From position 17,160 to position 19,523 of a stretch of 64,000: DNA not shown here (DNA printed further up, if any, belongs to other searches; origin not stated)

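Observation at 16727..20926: Tight operon: GspS-like ATP-grasp ligase + KAP NTPase::methyltransferase-like fusion + GNAT, wedged between hflX and gltX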

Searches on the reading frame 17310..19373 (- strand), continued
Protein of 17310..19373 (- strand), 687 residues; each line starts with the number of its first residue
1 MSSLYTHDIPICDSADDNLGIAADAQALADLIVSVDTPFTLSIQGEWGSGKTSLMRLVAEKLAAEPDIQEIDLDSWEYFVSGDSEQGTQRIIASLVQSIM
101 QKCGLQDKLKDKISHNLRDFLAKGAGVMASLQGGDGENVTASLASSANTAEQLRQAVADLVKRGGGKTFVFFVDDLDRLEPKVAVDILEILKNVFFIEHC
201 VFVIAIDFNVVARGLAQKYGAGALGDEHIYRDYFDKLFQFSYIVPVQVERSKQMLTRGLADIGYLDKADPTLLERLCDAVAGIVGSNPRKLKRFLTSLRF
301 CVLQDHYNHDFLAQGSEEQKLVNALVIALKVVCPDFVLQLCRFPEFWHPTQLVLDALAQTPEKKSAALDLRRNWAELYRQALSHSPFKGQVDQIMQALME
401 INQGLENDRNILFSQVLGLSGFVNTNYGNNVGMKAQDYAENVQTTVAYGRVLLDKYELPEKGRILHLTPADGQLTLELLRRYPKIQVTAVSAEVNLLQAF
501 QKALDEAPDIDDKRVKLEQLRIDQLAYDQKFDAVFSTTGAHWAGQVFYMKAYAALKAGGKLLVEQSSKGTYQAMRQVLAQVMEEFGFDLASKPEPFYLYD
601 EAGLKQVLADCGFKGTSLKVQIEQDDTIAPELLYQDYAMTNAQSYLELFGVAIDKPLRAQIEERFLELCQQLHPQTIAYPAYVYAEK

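Call 52: fold_search(model_id=the predicted structure, library=pdb)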
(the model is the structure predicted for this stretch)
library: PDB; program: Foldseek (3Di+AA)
matches with E <= 10: 1723; with E <= 0.001: 821
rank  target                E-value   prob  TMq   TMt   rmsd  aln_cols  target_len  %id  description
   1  3ccf_B                6.2e-11  1.00  0.29  0.75   3.8       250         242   20  Crystal structure of putative methyltransferase (YP_321342.1) from Anabaena variabilis ATCC 29413 at 1.90 A resolution (released 2008-03-11)
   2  3ccf_A                1.3e-10  1.00  0.30  0.80   3.4       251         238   19  Crystal structure of putative methyltransferase (YP_321342.1) from Anabaena variabilis ATCC 29413 at 1.90 A resolution (released 2008-03-11)
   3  3mgg_A                3.5e-09  1.00  0.26  0.61   6.4       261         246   16  Crystal Structure of Methyl Transferase from Methanosarcina mazei (released 2010-04-21)
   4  7ejb                  4.6e-09  1.00  0.28  0.67   5.4       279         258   12  Crystal structure of juvenile hormone acid methyltransferase JHAMT mutant Q15E (released 2022-04-13)
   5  3ujc                  5.1e-09  1.00  0.24  0.58   8.0       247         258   15  Phosphoethanolamine methyltransferase mutant (H132A) from Plasmodium falciparum in complex with phosphocholine (released 2011-11-30)
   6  3ujd                  5.3e-09  1.00  0.24  0.58   8.1       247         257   15  Phosphoethanolamine methyltransferase mutant (Y19F) from Plasmodium falciparum in complex with phosphocholine (released 2011-11-30)
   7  7ec0_A                6.9e-09  1.00  0.27  0.65   5.7       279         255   14  Crystal structure of juvenile hormone acid methyltransferase JHAMT in complex with S-Adenosyl homocysteine and methyl  (released 2021-09-29)
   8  5gm2_N                6.9e-09  1.00  0.24  0.56   7.9       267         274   18  Crystal structure of methyltransferase TleD complexed with SAH and teleocidin A1 (released 2016-09-28)
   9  4kri_B                6.9e-09  1.00  0.24  0.37   9.0       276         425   16  Haemonchus contortus Phospholethanolamine N-methyltransferase 2 in complex with phosphomonomethylethanolamine and S-ad (released 2013-09-25)
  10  4r6w_A                7.6e-09  1.00  0.23  0.55   8.1       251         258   14  Plasmodium falciparum phosphoethanolamine methyltransferase D128A mutant in complex with S-adenosylhomocysteine and ph (released 2014-10-08)
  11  7ebx                  7.9e-09  1.00  0.29  0.69   4.1       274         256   13  Crystal structure of juvenile hormone acid methyltransferase JHAMT in complex with S-adenosyl-L-homocysteine. (released 2021-09-29)
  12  4iv8_A                8.7e-09  1.00  0.26  0.65   8.1       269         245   14  Crystal structure of N-methyl transferase from Plasmodium knowlesi complexed with S-adenosyl methionine (released 2014-02-19)
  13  3uj7_A                8.7e-09  1.00  0.23  0.54   8.8       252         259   12  Phosphoethanolamine methyltransferase from Plasmodium falciparum in complex with SAM and PO4 (released 2011-11-30)
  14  6uv6_C                9.5e-09  1.00  0.25  0.59   6.8       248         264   17  AtmM with bound rebeccamycin analogue (released 2020-11-25)
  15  6uv6_A                9.9e-09  1.00  0.25  0.61   6.7       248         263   15  AtmM with bound rebeccamycin analogue (released 2020-11-25)
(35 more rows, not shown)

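Call 57: search_solved_structures(query=A5, max_evalue=1, show_alignments=1)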
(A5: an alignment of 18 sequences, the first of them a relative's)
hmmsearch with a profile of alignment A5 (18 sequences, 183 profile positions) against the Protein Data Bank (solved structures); distinct sequences matched with E-value up to 1: 66 (the best 60 are shown).
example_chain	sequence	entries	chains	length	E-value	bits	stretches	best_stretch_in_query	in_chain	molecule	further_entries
1mk4_A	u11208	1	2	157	3.1e-06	30.2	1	50-164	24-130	Hypothetical protein yqjY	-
4lx9_A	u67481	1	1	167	2.5e-05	27.2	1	56-174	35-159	ARCHAEAL AMINO-TERMINAL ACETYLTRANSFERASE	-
2x7b_A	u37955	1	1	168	2.5e-05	27.2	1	56-174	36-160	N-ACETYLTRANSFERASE SSO0209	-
4r3k_A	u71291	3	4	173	2.7e-05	27.1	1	56-174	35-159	Uncharacterized N-acetyltransferase SSO0209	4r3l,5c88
3jvn_A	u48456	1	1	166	4.2e-05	26.5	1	52-162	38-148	Acetyltransferase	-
6ag5_A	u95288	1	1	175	6.5e-05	25.9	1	56-174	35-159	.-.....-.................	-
6ag4_A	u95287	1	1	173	8.4e-05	25.5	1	56-174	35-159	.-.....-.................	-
2ae6_A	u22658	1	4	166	0.00022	24.2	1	58-167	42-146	acetyltransferase, GNAT family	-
3ld2_A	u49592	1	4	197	0.0012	21.7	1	68-179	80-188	Putative acetyltransferase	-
7l1k_A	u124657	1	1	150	0.0013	21.7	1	55-176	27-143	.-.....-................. 30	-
7mx2_A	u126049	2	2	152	0.0027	20.6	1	59-176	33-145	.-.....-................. 30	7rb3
5kga_A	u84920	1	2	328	0.0034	20.3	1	61-131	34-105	Predicted acetyltransferase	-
5kgh_A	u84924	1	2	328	0.0036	20.2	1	61-131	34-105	Predicted acetyltransferase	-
5kf1_A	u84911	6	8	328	0.0036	20.2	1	61-131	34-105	Predicted acetyltransferase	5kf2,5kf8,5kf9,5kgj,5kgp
9fpz_2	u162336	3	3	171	0.0042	20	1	68-156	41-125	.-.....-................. 10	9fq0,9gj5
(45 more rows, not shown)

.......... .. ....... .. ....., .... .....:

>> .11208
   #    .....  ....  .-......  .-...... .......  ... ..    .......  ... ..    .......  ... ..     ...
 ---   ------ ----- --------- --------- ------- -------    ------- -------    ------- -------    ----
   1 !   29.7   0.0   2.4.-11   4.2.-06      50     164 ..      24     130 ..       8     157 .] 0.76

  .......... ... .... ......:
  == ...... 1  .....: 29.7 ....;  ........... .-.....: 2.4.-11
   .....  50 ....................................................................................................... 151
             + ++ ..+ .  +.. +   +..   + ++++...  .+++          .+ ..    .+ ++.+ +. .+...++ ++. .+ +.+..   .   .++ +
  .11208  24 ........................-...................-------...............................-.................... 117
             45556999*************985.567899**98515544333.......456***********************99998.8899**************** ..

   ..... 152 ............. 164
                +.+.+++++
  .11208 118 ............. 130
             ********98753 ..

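Call 59: search_protein_families(library=ncbifam, proteins=[L005:4864-5406:+, L025:10155-10712:+, L014:10119-10667:+, L004:7655-8215:+, L025:7989-10139:+, L014:7962-10115:+], max_evalue=0.01)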
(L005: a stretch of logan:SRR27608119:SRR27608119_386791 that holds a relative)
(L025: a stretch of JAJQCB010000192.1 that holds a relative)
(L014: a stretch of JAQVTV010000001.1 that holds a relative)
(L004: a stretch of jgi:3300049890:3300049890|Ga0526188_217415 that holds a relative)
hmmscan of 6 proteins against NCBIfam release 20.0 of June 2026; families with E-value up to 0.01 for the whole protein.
L005:4864-5406:+ (180 aa): 1 family
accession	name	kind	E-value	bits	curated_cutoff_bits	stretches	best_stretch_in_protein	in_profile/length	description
TIGR01575.1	rimI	equivalog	0.00015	21.9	86.4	1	66-140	31-95/132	ribosomal protein S18-alanine N-acetyltransferase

L025:10155-10712:+ (185 aa): 2 families
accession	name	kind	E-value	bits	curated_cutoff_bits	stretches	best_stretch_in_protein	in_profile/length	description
TIGR01575.1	rimI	equivalog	0.00078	19.6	86.4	1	68-133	30-87/132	ribosomal protein S18-alanine N-acetyltransferase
NF040503.1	resist_ArsN1a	equivalog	0.0017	18.2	170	1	64-167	43-141/159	arsinothricin resistance N-acetyltransferase ArsN1 family A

L014:10119-10667:+ (182 aa): 0 families

L004:7655-8215:+ (186 aa): 0 families

L025:7989-10139:+ (716 aa): 39 families (the best 25 are shown)
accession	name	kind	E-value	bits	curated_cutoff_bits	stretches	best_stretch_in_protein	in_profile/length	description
NF041923.1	QatA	equivalog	3.2e-24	85.5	600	2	184-263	201-282/628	Qat anti-phage system ATPase QatA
TIGR02072.1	BioC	equivalog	1.8e-20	73.8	184.95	1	459-612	8-151/244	malonyl-ACP O-methyltransferase BioC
NF010703.0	PRK14103.1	equivalog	2e-16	60.2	320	1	456-691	3-224/256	trans-aconitate 2-methyltransferase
NF002463.0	PRK01683.1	equivalog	1.1e-15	57.9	297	1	454-705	3-242/258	trans-aconitate 2-methyltransferase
NF007610.0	PRK10258.1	equivalog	8.2e-14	51.5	342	1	458-607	18-153/251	malonyl-ACP O-methyltransferase BioC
NF040539.1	AST_met_ArsM_2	exception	1.4e-12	48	240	1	426-609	4-178/262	putative arsinothricin biosynthesis methyltransferase ArsM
NF043040.1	corrin_prot_MT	hypoth_equivalog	1.5e-10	40.9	180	1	470-592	30-147/216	corrinoid protein-associated methyltransferase CpaM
NF045667.1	MTase_DVU1556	equivalog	7.2e-09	35.4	155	1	472-592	12-119/213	DVU_1556 family methyltransferase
TIGR01983.1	UbiG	equivalog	8.6e-09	35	102.95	1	468-591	45-150/228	bifunctional 2-polyprenyl-6-hydroxyphenol methylase/3-demethylubiquinol 3-O-methyltransferase UbiG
NF008264.0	PRK11036.1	equivalog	7.7e-08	32.1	366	1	479-592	42-147/261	tRNA uridine 5-oxyacetic acid(34) methyltransferase CmoM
NF040703.1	cyclopro_CfaB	exception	2.2e-07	30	650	1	455-652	132-317/393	C17 cyclopropane fatty acid synthase CfaB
TIGR03534.1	RF_mod_PrmC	equivalog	1.2e-06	28.1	199.1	1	481-613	87-211/253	peptide chain release factor N(5)-glutamine methyltransferase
TIGR02021.1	BchM-ChlM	equivalog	1.9e-06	27.5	158.9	1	482-544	54-114/218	magnesium protoporphyrin IX methyltransferase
NF041820.1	daptide_MTase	equivalog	2.1e-06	27.4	175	1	459-592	14-142/243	daptide-type RiPP biosynthesis methyltransferase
NF004851.0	PRK06202.1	equivalog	2.7e-06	27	243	1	467-580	47-151/237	hypothetical protein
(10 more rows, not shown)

L014:7962-10115:+ (717 aa): 34 families (the best 25 are shown)
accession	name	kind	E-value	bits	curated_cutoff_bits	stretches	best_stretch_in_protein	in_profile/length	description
NF041923.1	QatA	equivalog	1.1e-23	83.8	600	2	21-131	9-118/628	Qat anti-phage system ATPase QatA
TIGR02072.1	BioC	equivalog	1.1e-18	68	184.95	1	468-653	8-177/244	malonyl-ACP O-methyltransferase BioC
NF010703.0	PRK14103.1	equivalog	4.7e-13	49.1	320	1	484-626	22-154/256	trans-aconitate 2-methyltransferase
NF002463.0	PRK01683.1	equivalog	2.3e-11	43.8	297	1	481-695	21-229/258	trans-aconitate 2-methyltransferase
NF043040.1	corrin_prot_MT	hypoth_equivalog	6.8e-09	35.5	180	1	490-595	40-147/216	corrinoid protein-associated methyltransferase CpaM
NF011529.0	PRK14968.1-3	equivalog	2.1e-08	33.8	162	1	483-588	26-126/198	putative methyltransferase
NF008264.0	PRK11036.1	equivalog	2.8e-08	33.5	366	1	490-596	43-148/261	tRNA uridine 5-oxyacetic acid(34) methyltransferase CmoM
TIGR03534.1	RF_mod_PrmC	equivalog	5.7e-08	32.5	199.1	1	490-567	85-163/253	peptide chain release factor N(5)-glutamine methyltransferase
TIGR03533.1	L3_gln_methyl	equivalog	5.7e-08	32.4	229.7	1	492-567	122-196/284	50S ribosomal protein L3 N(5)-glutamine methyltransferase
NF007610.0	PRK10258.1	equivalog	7.3e-07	28.8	342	1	467-608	18-151/251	malonyl-ACP O-methyltransferase BioC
NF047853.1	tRm6a37MtseTrmN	equivalog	9.9e-07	28.7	350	1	489-568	41-122/244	tRNA(1)(Val) (adenine(37)-N(6))-methyltransferase TrmN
NF001785.0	PRK00517.2-2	equivalog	1.8e-06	27.4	188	1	492-568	146-219/282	50S ribosomal protein L11 methyltransferase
TIGR00536.1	hemK_fam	subfamily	2.9e-06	26.6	115.5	1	491-567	112-189/286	HemK family protein methyltransferase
NF041536.1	ArsM_DUF2284_UU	exception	5.8e-06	24.9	575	1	489-595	74-180/459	arsenite methyltransferase/DUF2284 domain selenoprotein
TIGR04345.1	ovoA_Cterm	equivalog_domain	7e-06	25.7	170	1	537-595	108-169/242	putative 4-mercaptohistidine N1-methyltransferase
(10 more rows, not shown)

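Call 60: search_protein_families(library=padloc, proteins=[L005:4864-5406:+, L025:10155-10712:+, L014:10119-10667:+, L004:7655-8215:+, L025:7989-10139:+, L014:7962-10115:+], max_evalue=0.01)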
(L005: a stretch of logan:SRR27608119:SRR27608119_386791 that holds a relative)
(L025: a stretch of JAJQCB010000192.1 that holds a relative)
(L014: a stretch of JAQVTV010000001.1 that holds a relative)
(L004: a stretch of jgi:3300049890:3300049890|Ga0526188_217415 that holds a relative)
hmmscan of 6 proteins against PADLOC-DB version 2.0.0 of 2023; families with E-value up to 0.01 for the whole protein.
L005:4864-5406:+ (180 aa): 0 families

L025:10155-10712:+ (185 aa): 0 families

L014:10119-10667:+ (182 aa): 0 families

L004:7655-8215:+ (186 aa): 0 families

L025:7989-10139:+ (716 aa): 9 families
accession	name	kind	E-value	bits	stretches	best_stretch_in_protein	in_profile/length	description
PDLC04959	PDC-S20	-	1.1e-31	108.9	1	12-404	17-401/464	-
PDLC02361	PifA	-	2.7e-27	93.7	1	4-319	7-315/720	PifA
PDLC02209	QatA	-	7.6e-22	75.7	2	185-262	203-282/646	-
PDLC04958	PDC-S20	-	7.7e-19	66.3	1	30-373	23-360/458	-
PDLC04957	PDC-S20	-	6.1e-18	63.5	1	21-418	16-412/446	-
PDLC04134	mad2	-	2.6e-17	60.8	1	466-621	275-427/492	mads_2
PDLC02210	QatA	-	1e-15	55.3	2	183-262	202-278/593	-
PDLC04956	PDC-S20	-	5.1e-14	50.5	1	38-264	36-255/450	-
PDLC05030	PDC-S49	-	0.0022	14.7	0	25-68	10-53/629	-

L014:7962-10115:+ (717 aa): 7 families
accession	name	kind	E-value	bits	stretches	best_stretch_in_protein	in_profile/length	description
PDLC02361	PifA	-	3.5e-29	99.9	1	13-327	7-317/720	PifA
PDLC04959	PDC-S20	-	1.8e-26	91.7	1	21-366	17-359/464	-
PDLC02209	QatA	-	3.7e-22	76.7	2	21-115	9-104/646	-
PDLC04134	mad2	-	1.3e-20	71.7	1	474-625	274-424/492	mads_2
PDLC04956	PDC-S20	-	9.4e-17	59.5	1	31-361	20-354/450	-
PDLC04958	PDC-S20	-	1.2e-14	52.5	1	32-406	16-383/458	-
PDLC02210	QatA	-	2.1e-13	47.6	2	21-107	8-96/593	-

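Call 61: search_protein_families(library=pfam, proteins=[L025:10902-13604:+, L025:13712-17275:+, L025:3475-5544:+, L025:5507-7861:+, L031:4978-7950:+, L022:6144-7958:-, L026:4688-8131:-, L033:4251-7784:+, L037:2306-6511:+], max_evalue=0.00001)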
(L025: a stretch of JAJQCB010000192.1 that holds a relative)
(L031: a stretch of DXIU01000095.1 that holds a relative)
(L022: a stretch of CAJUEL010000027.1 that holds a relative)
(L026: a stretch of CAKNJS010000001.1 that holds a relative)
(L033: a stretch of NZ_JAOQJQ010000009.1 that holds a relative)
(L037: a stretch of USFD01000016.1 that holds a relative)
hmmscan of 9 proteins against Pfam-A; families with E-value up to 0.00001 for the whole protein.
L025:10902-13604:+ (900 aa): 0 families

L025:13712-17275:+ (1187 aa): 2 families
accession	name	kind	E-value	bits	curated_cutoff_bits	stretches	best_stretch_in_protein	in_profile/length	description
PF13809.12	Tubulin_2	-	2.1e-53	182.3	27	1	20-356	1-352/356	Tubulin like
PF00091.31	Tubulin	-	5.6e-06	27.2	33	0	139-203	97-156/190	Tubulin/FtsZ family, GTPase domain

L025:3475-5544:+ (689 aa): 13 families
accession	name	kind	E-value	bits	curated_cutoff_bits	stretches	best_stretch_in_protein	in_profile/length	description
PF13424.12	TPR_12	-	4.6e-33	113.7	30.1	3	288-366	3-76/77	Tetratricopeptide repeat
PF07719.23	TPR_2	-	2e-30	102.8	27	0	195-225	2-32/34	Tetratricopeptide repeat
PF13181.12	TPR_8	-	1e-28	97.4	25.7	0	196-225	3-32/34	Tetratricopeptide repeat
PF00515.34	TPR_1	-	8.1e-24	82.9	27.8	0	195-225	2-32/34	Tetratricopeptide repeat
PF13374.12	TPR_10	-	1.5e-22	79.3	27.5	0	429-464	2-37/42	Tetratricopeptide repeat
PF17874.7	TPR_MalT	-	2e-15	57.4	45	1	200-484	46-295/336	MalT-like TPR region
PF08238.18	Sel1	-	4.3e-13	49.7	30.7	1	2-34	1-33/36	Sel1 repeat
PF13176.12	TPR_7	-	1.3e-12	47.2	27.9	0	291-318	2-29/36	Tetratricopeptide repeat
PF13428.12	TPR_14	-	4.3e-12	45.9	23.5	0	434-458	6-30/44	Tetratricopeptide repeat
PF13432.12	TPR_16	-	1.5e-10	41.8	32.7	0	54-80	32-58/65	Tetratricopeptide repeat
PF07721.20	TPR_4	-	2.8e-10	40.2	27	0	294-313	7-26/26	Tetratricopeptide repeat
PF13414.12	TPR_11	-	1e-09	38.3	26.8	0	253-270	6-23/42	TPR repeat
PF14559.12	TPR_19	-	5e-08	33.6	25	0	441-485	3-41/68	Tetratricopeptide repeat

L025:5507-7861:+ (784 aa): 0 families

L031:4978-7950:+ (990 aa): 3 families
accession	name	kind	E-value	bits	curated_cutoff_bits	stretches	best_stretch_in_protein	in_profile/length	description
PF13023.12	HD_3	-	3.8e-20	72.9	22.5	1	797-950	4-152/165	HD domain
PF13676.11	TIR_2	-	1.2e-18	68.1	28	1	7-117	1-111/122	TIR domain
PF01582.25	TIR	-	1.2e-06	28.9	21.3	1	12-86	11-85/179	TIR domain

L022:6144-7958:- (604 aa): 3 families
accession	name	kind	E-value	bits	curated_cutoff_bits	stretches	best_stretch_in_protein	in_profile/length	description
PF00005.33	ABC_tran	-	4.5e-29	102.2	25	1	369-524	1-136/137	ABC transporter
PF02463.25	SMC_N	-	1e-08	35.3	40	0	453-567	114-211/220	RecF/RecN/SMC N terminal domain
PF13304.12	AAA_21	-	4.3e-07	30.7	27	0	478-553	221-298/304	AAA domain, putative AbiEii toxin, Type IV TA system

L026:4688-8131:- (1147 aa): 4 families
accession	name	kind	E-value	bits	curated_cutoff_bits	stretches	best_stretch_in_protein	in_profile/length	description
PF13676.11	TIR_2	-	3.7e-12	47.2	28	1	91-218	1-109/122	TIR domain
PF08937.16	ThsB_TIR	-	1.1e-09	39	21.2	1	92-194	1-94/100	Thoeris protein ThsB, TIR-like domain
PF25174.1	Beta-prop_THOC3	-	4.4e-07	29.6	305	0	969-1064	135-230/272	THOC3 beta-propeller domain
PF24807.1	WD40_CDC20-Fz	-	4.2e-06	26.7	200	0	341-463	25-144/292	CDC20/Fizzy WD40 domain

L033:4251-7784:+ (1177 aa): 11 families
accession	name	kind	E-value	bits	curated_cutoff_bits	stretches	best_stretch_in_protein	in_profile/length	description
PF01855.24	POR_N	-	8.4e-74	248.6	27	1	17-247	2-230/231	Pyruvate flavodoxin/ferredoxin oxidoreductase, thiamine diP-bdg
PF01558.24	POR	-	4.8e-29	102.2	27.4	1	422-605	1-172/173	Pyruvate ferredoxin/flavodoxin oxidoreductase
PF17147.9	PFOR_II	-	1e-16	61.6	27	1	269-374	1-101/102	Pyruvate:ferredoxin oxidoreductase core domain II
PF10371.14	EKR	-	8.8e-14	51.5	27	1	635-682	10-55/55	Domain of unknown function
PF02775.26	TPP_enzyme_C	-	1e-10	42.1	21.9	1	958-1069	47-150/151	Thiamine pyrophosphate enzyme, C-terminal TPP binding domain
PF12838.12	Fer4_7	-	2.8e-08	34.5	27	1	692-757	1-49/52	4Fe-4S dicluster domain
PF13237.11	Fer4_10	-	1.9e-07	31.3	25.5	1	688-756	4-52/53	4Fe-4S dicluster domain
PF13183.11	Fer4_8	-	3.3e-07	31.2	27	1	690-756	2-64/68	4Fe-4S dicluster domain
PF12837.12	Fer4_6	-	1.4e-06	28.4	25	0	685-708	1-24/24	4Fe-4S binding domain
PF13484.11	Fer4_16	-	3.4e-06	28.2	30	0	692-756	1-63/66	4Fe-4S double cluster binding domain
PF12797.12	Fer4_2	-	7.2e-06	26.1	24.5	0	685-704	2-21/22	4Fe-4S binding domain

L037:2306-6511:+ (1401 aa): 0 families
